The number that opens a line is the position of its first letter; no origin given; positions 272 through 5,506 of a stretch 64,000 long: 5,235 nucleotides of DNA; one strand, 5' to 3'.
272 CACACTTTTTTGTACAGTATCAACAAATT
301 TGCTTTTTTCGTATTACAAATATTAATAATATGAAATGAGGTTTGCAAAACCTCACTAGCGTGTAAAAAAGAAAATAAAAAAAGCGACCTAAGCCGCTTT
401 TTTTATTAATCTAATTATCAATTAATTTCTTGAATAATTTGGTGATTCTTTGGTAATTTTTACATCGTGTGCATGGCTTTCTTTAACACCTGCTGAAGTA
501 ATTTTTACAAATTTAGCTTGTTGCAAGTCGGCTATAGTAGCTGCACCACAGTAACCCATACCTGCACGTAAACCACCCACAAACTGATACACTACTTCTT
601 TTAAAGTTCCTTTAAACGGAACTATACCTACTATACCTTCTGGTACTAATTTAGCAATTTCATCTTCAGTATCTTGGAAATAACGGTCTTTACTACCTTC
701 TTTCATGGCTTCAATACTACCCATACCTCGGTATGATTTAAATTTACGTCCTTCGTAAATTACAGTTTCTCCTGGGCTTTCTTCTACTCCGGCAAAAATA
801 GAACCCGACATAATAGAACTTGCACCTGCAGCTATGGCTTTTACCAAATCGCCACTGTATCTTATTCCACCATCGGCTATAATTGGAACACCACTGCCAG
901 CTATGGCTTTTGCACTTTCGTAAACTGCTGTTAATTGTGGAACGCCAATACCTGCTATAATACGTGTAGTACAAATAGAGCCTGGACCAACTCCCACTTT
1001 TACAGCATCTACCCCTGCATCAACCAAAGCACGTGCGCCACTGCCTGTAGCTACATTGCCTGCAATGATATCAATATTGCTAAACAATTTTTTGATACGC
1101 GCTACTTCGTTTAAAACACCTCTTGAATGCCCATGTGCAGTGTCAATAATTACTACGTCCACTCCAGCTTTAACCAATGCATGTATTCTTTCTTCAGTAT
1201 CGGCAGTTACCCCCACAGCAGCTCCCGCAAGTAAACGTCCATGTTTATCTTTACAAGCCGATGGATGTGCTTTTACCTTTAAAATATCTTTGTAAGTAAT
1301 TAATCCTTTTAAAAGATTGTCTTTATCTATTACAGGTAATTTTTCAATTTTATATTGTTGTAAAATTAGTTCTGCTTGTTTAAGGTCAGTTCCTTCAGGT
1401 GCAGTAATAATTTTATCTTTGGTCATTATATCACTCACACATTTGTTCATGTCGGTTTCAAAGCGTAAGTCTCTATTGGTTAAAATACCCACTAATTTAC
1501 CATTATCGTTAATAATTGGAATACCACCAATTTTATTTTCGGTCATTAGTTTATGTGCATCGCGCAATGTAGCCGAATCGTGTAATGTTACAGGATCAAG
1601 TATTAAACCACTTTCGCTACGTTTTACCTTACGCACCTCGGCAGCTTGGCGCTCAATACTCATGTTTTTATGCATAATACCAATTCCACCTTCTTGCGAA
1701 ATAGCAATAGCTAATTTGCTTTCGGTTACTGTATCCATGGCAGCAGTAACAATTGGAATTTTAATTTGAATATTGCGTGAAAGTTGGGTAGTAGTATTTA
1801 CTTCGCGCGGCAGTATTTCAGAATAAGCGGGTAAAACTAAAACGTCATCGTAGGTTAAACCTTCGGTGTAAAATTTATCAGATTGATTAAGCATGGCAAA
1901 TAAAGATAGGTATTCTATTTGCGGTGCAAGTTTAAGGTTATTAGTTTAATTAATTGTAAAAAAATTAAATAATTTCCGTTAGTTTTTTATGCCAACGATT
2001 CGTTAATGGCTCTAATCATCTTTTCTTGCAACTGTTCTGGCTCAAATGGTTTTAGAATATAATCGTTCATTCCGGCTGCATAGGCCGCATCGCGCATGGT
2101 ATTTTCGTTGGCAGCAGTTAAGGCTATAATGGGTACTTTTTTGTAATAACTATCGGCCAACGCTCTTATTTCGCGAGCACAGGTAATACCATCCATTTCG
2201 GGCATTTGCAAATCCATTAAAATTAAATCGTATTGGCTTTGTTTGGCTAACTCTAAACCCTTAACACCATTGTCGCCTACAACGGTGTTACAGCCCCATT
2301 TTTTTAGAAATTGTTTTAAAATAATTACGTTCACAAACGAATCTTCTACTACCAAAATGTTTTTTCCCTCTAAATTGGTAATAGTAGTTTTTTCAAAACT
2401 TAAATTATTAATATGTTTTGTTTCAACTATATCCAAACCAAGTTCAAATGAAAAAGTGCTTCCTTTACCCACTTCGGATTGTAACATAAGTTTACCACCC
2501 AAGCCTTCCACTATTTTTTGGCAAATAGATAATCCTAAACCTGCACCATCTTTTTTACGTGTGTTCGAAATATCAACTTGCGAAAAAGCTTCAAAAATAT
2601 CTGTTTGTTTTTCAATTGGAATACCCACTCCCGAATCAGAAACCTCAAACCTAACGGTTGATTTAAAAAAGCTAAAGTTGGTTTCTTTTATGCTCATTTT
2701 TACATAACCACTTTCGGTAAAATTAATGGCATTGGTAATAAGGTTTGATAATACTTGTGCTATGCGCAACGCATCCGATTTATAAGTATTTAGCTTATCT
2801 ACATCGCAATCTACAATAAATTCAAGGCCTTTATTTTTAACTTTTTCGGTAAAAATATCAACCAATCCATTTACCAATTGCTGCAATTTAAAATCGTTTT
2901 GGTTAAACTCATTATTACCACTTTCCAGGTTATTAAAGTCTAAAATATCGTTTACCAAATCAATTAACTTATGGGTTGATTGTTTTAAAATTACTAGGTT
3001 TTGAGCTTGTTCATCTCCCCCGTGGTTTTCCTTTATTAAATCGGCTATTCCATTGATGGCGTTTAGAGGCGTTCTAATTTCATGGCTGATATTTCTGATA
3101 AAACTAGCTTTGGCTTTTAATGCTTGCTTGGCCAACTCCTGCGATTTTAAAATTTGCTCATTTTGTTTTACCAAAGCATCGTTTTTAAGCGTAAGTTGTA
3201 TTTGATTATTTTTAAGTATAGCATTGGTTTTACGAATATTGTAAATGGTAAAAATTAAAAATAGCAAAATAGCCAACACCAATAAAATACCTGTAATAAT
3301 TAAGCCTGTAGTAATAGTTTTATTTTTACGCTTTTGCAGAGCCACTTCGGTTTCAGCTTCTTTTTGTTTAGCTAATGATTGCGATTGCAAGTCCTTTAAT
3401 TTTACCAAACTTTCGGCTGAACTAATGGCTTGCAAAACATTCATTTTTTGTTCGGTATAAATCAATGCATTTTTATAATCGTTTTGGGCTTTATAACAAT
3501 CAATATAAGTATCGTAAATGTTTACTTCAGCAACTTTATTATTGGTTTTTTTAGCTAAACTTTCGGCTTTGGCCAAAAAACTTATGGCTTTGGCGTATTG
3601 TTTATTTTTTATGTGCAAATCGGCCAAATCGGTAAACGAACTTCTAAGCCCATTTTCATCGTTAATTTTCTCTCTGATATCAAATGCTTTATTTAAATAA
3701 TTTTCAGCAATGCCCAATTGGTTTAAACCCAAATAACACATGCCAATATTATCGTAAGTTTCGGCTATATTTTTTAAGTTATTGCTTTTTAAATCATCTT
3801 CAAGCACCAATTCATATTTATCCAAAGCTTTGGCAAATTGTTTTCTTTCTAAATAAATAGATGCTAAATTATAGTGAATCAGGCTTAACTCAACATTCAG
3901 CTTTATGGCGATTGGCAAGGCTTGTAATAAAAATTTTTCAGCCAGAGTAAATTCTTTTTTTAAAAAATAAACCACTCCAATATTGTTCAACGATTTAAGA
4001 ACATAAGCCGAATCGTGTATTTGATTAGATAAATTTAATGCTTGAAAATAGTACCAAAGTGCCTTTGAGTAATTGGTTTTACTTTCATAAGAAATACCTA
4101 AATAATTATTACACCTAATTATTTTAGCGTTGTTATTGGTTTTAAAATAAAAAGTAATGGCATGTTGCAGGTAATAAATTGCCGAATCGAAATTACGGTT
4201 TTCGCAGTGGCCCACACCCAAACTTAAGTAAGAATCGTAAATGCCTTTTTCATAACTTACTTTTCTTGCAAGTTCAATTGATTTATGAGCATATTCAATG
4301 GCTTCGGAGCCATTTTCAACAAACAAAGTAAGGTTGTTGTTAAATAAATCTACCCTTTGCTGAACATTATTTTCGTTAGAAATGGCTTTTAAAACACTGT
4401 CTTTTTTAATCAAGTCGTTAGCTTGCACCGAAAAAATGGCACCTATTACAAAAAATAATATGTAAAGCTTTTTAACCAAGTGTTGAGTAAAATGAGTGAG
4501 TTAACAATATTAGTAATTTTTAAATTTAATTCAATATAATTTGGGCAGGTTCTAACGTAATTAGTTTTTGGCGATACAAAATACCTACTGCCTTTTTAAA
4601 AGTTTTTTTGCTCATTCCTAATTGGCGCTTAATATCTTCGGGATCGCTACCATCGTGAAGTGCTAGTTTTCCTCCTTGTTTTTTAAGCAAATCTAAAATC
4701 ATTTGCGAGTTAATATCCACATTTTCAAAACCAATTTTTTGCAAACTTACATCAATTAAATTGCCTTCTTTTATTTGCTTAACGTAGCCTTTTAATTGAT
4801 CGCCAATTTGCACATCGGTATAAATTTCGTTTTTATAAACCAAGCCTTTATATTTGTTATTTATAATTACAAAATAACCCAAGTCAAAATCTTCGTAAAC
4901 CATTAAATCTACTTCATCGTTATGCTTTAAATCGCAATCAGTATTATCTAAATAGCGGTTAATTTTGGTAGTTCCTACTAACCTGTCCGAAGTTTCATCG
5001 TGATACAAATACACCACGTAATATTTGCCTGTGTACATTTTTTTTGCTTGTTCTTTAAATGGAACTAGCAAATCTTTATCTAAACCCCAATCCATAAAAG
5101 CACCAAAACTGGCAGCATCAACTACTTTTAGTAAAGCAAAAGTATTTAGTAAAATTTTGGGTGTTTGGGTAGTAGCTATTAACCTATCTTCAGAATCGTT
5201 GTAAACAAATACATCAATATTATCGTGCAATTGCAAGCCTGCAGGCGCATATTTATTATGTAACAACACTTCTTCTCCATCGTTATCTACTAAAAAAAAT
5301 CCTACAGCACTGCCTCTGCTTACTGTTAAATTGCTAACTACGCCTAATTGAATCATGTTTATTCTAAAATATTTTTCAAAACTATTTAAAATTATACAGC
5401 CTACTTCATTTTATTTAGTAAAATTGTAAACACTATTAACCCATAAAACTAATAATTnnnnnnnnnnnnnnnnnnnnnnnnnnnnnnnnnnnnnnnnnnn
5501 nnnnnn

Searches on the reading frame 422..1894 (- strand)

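Call 64: search_protein_families(library=pfam, proteins=[window:422-1894:-], max_evalue=0.00001)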
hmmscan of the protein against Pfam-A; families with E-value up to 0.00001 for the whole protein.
window:422-1894:- (490 aa): 3 families
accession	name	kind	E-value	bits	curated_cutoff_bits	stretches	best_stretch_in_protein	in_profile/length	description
PF00478.31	IMPDH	-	9.9e-160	531.6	25.6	1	12-476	1-345/345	IMP dehydrogenase / GMP reductase domain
PF00571.33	CBS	-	4.6e-27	94.5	24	2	100-144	8-52/57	CBS domain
PF03060.21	NMO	-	1.4e-10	41.6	28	0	38-92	4-59/331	Nitronate monooxygenase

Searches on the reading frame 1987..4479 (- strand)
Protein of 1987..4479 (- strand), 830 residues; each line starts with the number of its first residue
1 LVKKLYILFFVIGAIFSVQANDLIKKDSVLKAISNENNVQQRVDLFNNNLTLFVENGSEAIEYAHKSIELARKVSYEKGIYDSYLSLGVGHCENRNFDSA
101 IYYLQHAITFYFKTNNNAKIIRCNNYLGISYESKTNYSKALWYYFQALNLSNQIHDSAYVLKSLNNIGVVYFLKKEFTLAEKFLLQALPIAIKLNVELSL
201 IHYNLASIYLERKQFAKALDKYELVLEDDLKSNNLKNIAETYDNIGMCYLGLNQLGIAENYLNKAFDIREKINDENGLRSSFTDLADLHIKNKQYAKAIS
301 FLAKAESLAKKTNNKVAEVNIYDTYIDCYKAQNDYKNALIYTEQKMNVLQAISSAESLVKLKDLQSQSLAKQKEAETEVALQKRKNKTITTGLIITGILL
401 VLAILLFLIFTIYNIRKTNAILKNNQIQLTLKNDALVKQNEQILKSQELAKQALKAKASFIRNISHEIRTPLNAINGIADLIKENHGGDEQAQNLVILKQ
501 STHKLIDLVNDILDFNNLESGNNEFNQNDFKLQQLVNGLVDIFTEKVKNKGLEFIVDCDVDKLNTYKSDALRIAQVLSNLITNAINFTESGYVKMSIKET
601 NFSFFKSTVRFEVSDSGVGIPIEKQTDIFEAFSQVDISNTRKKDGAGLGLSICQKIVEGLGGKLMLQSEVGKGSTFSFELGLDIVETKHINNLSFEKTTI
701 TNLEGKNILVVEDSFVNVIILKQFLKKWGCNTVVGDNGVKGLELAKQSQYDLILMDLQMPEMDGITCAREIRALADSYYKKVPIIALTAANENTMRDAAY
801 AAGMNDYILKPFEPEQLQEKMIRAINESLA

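Call 64: search_protein_families(library=pfam, proteins=[window:1987-4479:-], max_evalue=0.00001)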
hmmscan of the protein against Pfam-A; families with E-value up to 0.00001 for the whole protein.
window:1987-4479:- (830 aa): 10 families
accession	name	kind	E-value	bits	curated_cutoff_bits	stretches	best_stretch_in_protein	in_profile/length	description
PF00072.30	Response_reg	-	3.1e-29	101.8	30.2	1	708-820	1-109/111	Response regulator receiver domain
PF13424.12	TPR_12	-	8.2e-29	100.1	30.1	2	200-271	4-77/77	Tetratricopeptide repeat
PF02518.31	HATPase_c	-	1e-26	94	26.4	1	569-682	2-109/111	Histidine kinase-, DNA gyrase B-, and HSP90-like ATPase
PF00512.31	HisKA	-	2.1e-16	60.2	26.9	1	457-521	2-66/66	His Kinase A (phospho-acceptor) domain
PF13374.12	TPR_10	-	2.7e-15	56.2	27.5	0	160-194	1-35/42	Tetratricopeptide repeat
PF07719.23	TPR_2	-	7.8e-15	54.1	27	0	201-227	3-29/34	Tetratricopeptide repeat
PF00515.34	TPR_1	-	1.9e-11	43.7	27.8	0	201-227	3-29/34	Tetratricopeptide repeat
PF24885.1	TPR_NPHP3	-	3.5e-09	36.8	100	1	208-354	67-218/239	Nephrocystin-3 TPR domain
PF13176.12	TPR_7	-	5.1e-08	32.8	27.9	0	202-227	2-27/36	Tetratricopeptide repeat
PF13181.12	TPR_8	-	3.9e-07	30.1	25.7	0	239-271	1-33/34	Tetratricopeptide repeat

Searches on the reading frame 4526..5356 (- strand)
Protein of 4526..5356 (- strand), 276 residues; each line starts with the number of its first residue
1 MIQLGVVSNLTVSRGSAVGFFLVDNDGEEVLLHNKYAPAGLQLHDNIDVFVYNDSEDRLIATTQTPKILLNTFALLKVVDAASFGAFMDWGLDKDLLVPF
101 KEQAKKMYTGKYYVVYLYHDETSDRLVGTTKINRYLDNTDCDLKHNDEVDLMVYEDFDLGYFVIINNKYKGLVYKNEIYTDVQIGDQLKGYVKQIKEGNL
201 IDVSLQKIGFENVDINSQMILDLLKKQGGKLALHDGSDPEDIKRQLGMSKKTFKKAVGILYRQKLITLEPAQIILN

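Call 64: search_protein_families(library=pfam, proteins=[window:4526-5356:-], max_evalue=0.00001)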
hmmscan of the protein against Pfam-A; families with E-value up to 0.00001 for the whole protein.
window:4526-5356:- (276 aa): 2 families
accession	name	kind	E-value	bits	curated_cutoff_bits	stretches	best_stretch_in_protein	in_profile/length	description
PF13509.12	S1_2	-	6.1e-29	100.4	21.8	1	4-64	1-61/61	S1 domain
PF17783.7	CvfB_WH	-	4.7e-22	78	22.9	1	218-275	1-58/58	CvfB-like winged helix domain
